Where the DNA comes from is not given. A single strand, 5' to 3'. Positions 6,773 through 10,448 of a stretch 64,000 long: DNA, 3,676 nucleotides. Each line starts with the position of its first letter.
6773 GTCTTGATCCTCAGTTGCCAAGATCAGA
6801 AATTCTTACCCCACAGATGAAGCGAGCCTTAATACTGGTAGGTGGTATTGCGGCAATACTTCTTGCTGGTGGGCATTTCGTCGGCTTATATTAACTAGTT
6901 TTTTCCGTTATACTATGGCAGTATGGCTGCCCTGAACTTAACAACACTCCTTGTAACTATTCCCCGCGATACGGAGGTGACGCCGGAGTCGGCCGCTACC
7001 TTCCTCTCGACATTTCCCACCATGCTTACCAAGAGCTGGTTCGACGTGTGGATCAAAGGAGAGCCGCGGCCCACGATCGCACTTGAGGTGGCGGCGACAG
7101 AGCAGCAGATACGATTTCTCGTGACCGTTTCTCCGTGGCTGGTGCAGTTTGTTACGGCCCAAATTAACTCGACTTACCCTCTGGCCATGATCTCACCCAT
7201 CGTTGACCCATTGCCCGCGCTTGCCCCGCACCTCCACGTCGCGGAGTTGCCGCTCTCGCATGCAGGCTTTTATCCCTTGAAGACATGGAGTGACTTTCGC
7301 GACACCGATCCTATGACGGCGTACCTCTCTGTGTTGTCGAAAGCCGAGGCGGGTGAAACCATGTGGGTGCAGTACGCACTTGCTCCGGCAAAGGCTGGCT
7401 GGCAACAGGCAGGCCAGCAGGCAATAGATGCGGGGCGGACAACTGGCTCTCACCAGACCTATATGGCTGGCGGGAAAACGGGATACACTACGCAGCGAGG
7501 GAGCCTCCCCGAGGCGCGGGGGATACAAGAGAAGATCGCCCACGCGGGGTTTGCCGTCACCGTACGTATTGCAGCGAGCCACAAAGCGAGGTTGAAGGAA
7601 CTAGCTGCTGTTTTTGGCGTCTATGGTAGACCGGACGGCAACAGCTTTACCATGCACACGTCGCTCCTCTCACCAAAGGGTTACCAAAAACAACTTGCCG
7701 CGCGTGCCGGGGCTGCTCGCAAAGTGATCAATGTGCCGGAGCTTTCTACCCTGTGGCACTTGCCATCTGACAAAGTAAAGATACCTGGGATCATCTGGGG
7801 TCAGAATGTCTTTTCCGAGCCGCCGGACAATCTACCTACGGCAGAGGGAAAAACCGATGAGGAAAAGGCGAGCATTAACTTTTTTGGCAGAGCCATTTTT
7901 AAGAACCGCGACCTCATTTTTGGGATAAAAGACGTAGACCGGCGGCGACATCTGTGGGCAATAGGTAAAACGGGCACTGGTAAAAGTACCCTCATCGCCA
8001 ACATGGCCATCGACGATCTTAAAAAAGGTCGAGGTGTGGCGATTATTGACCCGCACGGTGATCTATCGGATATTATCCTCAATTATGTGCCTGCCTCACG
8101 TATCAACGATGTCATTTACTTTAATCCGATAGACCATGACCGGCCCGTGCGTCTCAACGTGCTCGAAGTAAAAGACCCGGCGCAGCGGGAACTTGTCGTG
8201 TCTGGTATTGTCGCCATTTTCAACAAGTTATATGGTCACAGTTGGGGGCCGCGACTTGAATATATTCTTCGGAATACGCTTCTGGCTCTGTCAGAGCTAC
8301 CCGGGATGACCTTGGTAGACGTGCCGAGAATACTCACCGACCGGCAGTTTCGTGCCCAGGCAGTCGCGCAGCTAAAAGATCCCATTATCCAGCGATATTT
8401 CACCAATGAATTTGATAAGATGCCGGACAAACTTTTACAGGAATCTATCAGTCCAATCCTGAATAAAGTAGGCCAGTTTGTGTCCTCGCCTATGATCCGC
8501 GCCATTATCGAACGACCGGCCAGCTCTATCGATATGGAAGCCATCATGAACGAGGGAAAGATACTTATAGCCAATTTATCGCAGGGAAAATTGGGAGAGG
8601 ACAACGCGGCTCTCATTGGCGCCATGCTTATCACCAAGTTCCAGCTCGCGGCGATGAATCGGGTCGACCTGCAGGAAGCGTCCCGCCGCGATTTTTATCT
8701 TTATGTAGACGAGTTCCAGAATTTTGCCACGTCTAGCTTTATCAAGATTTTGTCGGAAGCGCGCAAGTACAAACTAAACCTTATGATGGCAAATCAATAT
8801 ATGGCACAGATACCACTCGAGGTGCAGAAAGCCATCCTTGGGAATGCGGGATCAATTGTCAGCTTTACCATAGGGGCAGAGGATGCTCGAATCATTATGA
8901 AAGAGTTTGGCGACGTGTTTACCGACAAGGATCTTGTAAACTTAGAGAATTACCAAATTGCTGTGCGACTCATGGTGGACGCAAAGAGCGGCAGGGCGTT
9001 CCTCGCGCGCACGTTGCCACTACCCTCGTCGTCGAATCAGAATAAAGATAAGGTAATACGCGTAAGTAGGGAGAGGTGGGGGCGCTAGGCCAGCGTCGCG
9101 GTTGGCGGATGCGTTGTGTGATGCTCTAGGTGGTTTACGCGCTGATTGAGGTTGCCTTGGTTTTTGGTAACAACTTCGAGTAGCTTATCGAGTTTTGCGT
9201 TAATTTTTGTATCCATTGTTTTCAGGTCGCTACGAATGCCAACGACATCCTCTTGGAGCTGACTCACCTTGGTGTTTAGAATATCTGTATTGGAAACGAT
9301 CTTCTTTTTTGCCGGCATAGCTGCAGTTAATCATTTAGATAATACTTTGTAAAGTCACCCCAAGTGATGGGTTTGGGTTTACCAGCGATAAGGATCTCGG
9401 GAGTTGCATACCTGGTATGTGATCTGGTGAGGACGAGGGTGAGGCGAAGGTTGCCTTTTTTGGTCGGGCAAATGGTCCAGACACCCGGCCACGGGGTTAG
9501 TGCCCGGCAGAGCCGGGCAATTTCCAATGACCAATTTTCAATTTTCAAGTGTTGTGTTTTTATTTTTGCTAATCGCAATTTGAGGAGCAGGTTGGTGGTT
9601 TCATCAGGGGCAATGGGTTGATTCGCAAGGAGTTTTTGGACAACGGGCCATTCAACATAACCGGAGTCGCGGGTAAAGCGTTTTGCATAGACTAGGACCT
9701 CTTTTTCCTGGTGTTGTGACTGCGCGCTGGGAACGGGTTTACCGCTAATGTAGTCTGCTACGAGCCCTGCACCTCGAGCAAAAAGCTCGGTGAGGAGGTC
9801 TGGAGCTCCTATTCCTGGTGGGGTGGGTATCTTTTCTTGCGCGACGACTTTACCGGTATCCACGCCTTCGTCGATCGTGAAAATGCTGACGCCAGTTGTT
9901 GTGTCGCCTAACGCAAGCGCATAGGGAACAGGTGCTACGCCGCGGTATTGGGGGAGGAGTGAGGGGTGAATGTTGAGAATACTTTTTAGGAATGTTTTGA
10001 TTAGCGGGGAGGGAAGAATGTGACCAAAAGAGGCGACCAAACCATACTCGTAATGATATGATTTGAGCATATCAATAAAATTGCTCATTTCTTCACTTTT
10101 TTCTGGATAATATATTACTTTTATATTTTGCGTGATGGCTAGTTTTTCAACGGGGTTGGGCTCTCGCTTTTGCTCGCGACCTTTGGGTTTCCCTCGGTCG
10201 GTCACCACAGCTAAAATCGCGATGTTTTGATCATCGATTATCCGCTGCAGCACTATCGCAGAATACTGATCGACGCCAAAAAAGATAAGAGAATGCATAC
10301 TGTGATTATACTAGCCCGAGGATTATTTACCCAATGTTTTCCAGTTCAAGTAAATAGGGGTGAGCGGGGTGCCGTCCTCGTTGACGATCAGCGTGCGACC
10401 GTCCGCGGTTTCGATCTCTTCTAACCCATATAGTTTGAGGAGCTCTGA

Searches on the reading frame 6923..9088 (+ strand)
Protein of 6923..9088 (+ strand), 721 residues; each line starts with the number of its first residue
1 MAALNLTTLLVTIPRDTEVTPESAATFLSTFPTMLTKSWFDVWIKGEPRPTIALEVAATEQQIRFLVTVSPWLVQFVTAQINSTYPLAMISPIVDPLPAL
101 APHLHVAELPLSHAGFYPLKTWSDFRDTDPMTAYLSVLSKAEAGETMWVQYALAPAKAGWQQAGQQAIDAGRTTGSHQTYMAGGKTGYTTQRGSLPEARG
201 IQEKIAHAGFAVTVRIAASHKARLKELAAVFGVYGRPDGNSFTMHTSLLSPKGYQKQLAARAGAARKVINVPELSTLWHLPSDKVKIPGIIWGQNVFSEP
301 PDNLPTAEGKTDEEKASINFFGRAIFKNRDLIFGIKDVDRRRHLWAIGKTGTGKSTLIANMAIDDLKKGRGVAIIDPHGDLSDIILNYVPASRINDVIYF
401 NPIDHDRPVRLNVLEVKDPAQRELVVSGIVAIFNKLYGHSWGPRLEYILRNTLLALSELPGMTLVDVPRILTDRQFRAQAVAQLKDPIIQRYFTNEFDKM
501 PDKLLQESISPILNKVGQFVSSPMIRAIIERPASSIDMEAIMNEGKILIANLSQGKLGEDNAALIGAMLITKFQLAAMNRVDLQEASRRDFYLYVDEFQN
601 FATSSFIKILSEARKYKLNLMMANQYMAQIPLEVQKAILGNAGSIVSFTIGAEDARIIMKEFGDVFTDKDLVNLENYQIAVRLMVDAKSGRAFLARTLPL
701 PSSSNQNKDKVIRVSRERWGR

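Call 51: search_protein_families(library=pfam, proteins=[window:6923-9088:+])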
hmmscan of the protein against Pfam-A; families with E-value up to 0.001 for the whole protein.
window:6923-9088:+ (721 aa): 3 families
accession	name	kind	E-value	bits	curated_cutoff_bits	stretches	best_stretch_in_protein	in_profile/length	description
PF01935.23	DUF87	-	1.5e-06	28.9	23.2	1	341-554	23-203/220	Helicase HerA, central domain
PF12696.13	TraG-D_C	-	4.4e-05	23.9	22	1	592-658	3-75/126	TraM recognition site of TraD and TraG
PF10412.15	TrwB_AAD_bind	-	0.00011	21.6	20.5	1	341-630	15-286/387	Type IV secretion-system coupling protein DNA-binding domain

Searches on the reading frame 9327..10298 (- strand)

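Call 51: search_protein_families(library=pfam, proteins=[window:9327-10298:-])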
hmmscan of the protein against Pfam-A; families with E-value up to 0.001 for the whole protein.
window:9327-10298:- (323 aa): 2 families
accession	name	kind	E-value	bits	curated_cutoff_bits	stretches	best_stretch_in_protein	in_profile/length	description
PF00551.24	Formyl_trans_N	-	9.7e-34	117.1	26.1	1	11-159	13-156/181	Formyl transferase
PF02911.23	Formyl_trans_C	-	0.00027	21.5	21.1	0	257-281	15-39/100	Formyl transferase, C-terminal domain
